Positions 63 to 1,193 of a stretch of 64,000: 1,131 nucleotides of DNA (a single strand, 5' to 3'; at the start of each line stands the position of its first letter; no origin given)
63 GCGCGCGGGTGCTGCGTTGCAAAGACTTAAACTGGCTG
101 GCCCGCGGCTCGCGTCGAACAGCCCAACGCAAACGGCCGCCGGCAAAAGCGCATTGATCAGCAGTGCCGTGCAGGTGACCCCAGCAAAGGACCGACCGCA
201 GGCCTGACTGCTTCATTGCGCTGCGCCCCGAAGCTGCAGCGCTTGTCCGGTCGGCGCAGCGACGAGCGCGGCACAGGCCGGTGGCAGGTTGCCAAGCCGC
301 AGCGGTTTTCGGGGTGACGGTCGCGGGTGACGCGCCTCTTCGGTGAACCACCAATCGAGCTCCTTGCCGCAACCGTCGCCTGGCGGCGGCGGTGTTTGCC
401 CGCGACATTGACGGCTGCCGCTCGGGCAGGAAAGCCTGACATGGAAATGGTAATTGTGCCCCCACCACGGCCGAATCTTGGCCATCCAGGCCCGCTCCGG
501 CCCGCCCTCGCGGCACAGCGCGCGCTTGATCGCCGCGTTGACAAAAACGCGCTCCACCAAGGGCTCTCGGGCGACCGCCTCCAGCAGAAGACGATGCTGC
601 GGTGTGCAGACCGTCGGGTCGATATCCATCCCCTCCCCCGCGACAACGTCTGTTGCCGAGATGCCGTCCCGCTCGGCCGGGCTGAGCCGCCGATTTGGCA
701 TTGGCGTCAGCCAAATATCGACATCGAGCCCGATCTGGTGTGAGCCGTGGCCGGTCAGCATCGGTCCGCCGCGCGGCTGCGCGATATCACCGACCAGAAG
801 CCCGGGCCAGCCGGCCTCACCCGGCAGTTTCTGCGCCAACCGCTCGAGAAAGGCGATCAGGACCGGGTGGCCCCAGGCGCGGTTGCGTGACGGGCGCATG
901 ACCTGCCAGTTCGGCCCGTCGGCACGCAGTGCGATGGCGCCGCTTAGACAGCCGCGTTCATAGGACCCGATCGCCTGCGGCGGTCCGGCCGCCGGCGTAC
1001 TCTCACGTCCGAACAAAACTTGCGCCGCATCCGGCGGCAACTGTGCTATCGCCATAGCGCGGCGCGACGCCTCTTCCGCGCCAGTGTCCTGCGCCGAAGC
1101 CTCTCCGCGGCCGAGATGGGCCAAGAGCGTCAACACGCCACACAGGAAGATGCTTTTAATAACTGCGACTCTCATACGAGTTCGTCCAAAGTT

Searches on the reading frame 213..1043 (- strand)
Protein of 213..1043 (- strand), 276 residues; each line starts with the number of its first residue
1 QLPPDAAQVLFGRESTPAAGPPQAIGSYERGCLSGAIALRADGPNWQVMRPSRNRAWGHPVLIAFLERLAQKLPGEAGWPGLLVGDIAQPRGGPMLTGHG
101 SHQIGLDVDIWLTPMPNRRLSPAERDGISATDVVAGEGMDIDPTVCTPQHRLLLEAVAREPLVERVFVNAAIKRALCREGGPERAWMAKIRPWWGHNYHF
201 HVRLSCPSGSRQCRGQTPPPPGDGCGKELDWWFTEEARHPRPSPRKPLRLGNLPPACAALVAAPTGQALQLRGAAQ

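Call 59: find_related_loci(query=window:213-1043:-, collection=metagenome_contigs, flank=10000)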
Query window:213-1043:- (276 aa) in metagenome_contigs; peptide patterns used: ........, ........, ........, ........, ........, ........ (x = any residue, [..] = any of these).
600 stretches matched a pattern (row limit reached: there are more); 544 encode a relative of the query (tblastn E <= 1e-3); the best 80 are kept; 80 distinct loci.
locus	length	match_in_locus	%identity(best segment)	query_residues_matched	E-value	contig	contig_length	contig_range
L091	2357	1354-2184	96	1-276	0e+0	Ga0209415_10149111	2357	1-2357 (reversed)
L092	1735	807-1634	92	1-276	3e-180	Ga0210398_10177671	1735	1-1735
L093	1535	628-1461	90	1-276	7e-178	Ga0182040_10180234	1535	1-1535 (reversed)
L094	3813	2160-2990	92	1-276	1e-165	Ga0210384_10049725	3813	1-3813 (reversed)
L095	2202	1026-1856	90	1-276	8e-171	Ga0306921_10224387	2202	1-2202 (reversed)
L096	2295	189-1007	93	1-272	6e-169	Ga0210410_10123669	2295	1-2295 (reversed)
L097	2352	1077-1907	88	1-276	9e-168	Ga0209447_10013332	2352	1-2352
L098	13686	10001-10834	87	1-276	5e-157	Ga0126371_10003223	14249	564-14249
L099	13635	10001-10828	91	1-276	4e-155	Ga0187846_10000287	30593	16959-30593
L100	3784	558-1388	86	1-276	1e-159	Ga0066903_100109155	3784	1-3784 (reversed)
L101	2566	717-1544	89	1-276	9e-163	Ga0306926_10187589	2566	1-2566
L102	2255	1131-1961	83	1-276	2e-161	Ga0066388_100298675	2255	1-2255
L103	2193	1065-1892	87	1-276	1e-160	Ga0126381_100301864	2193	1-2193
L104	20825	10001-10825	88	1-276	3e-149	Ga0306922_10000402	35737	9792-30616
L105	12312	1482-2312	87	1-276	3e-149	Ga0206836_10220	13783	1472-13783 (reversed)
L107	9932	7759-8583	80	3-276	6e-147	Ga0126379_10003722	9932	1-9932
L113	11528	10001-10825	80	3-276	2e-142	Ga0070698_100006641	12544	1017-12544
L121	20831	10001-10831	78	1-276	9e-140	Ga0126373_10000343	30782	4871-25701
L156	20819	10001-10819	80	1-272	1e-133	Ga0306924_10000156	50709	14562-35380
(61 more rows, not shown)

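Call 65: search_protein_families(library=pfam, proteins=[L104:5301-8045:-, L104:8403-9035:+, L098:7653-8918:+, L098:9270-9803:+, L098:6536-7750:+, L094:661-1635:+, L094:1649-1948:+, L121:8961-9881:+, L156:8733-9737:+, L113:7370-8518:+], max_evalue=0.001)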
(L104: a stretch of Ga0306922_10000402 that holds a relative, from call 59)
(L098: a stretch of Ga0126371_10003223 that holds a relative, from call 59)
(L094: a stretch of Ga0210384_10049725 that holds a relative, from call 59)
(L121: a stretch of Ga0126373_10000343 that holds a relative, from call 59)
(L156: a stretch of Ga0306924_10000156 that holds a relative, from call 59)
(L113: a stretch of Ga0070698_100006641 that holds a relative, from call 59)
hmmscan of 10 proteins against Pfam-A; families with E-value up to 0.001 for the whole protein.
L104:5301-8045:- (914 aa): 2 families
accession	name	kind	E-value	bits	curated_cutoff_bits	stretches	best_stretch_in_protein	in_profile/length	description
PF03050.20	DDE_Tnp_IS66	-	3e-32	112.6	23.1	1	618-874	8-282/284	Transposase IS66 family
PF13482.12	RNase_H_2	-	1.4e-21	77.6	22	1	288-456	2-162/165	RNase_H superfamily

L104:8403-9035:+ (210 aa): 1 family
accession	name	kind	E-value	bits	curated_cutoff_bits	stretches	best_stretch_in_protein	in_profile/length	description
PF00589.27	Phage_integrase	-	1.7e-41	142.3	27.1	1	34-202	2-171/172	Phage integrase family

L098:7653-8918:+ (421 aa): 1 family
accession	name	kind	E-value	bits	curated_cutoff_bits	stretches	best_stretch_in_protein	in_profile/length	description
PF02687.27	FtsX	-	1.5e-09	38.3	25.5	1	295-413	2-120/120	FtsX-like permease C-terminal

L098:9270-9803:+ (177 aa): 0 families

L098:6536-7750:+ (404 aa): 2 families
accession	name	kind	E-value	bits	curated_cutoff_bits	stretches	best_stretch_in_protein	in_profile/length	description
PF02687.27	FtsX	-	3.5e-15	56.6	25.5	1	277-397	2-119/120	FtsX-like permease C-terminal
PF12704.14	MacB_PCD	-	2.3e-09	38.3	27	1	35-243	1-203/207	MacB-like periplasmic core domain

L094:661-1635:+ (324 aa): 3 families
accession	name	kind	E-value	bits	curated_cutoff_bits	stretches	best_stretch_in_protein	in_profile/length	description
PF00561.26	Abhydrolase_1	-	6.9e-31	108.2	25.8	1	25-307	1-245/245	alpha/beta hydrolase fold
PF12697.13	Abhydrolase_6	-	1e-19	72.5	26.3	1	27-312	1-216/217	Alpha/beta hydrolase family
PF12146.15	Hydrolase_4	-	6.8e-12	45.6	27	1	26-131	6-114/239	Serine aminopeptidase, S33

L094:1649-1948:+ (99 aa): 1 family
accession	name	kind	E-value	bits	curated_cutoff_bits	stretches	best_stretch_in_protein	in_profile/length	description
PF00857.26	Isochorismatase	-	1.3e-05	25.8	27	1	25-64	125-164/175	Isochorismatase domain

L121:8961-9881:+ (307 aa): 5 families
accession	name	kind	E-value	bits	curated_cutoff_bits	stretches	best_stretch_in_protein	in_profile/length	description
PF12146.15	Hydrolase_4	-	2.1e-12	47.3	27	1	94-188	17-115/239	Serine aminopeptidase, S33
PF00561.26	Abhydrolase_1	-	5.7e-11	43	25.8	1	102-196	20-117/245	alpha/beta hydrolase fold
PF12697.13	Abhydrolase_6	-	5.5e-10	40.7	26.3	1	83-258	1-180/217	Alpha/beta hydrolase family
PF00326.27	Peptidase_S9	-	1.4e-05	25.1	22.6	1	148-279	63-180/213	Prolyl oligopeptidase family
PF02129.25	Peptidase_S15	-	0.00035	20.8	23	1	97-192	38-138/262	X-Pro dipeptidyl-peptidase (S15 family)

L156:8733-9737:+ (335 aa): 5 families
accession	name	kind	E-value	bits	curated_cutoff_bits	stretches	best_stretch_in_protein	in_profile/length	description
PF12146.15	Hydrolase_4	-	7.6e-14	52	27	1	139-222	29-117/239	Serine aminopeptidase, S33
PF00561.26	Abhydrolase_1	-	1.4e-10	41.7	25.8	1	138-223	24-112/245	alpha/beta hydrolase fold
PF12697.13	Abhydrolase_6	-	3.5e-08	34.8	26.3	1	134-256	21-144/217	Alpha/beta hydrolase family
PF00326.27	Peptidase_S9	-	1.1e-05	25.5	22.6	1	180-316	63-187/213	Prolyl oligopeptidase family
PF02129.25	Peptidase_S15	-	0.00076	19.7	23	0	137-224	47-138/262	X-Pro dipeptidyl-peptidase (S15 family)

L113:7370-8518:+ (383 aa): 5 families
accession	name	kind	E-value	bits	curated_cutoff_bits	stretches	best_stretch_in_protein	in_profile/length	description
PF12146.15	Hydrolase_4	-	2.1e-14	53.8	27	1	184-268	28-117/239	Serine aminopeptidase, S33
PF00561.26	Abhydrolase_1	-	8.9e-12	45.6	25.8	1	184-269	24-112/245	alpha/beta hydrolase fold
PF12697.13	Abhydrolase_6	-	3.3e-10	41.4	26.3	1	161-362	1-177/217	Alpha/beta hydrolase family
PF00326.27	Peptidase_S9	-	9.5e-05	22.4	22.6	1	231-356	68-179/213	Prolyl oligopeptidase family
PF02129.25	Peptidase_S15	-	0.00048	20.3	23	0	183-271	47-139/262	X-Pro dipeptidyl-peptidase (S15 family)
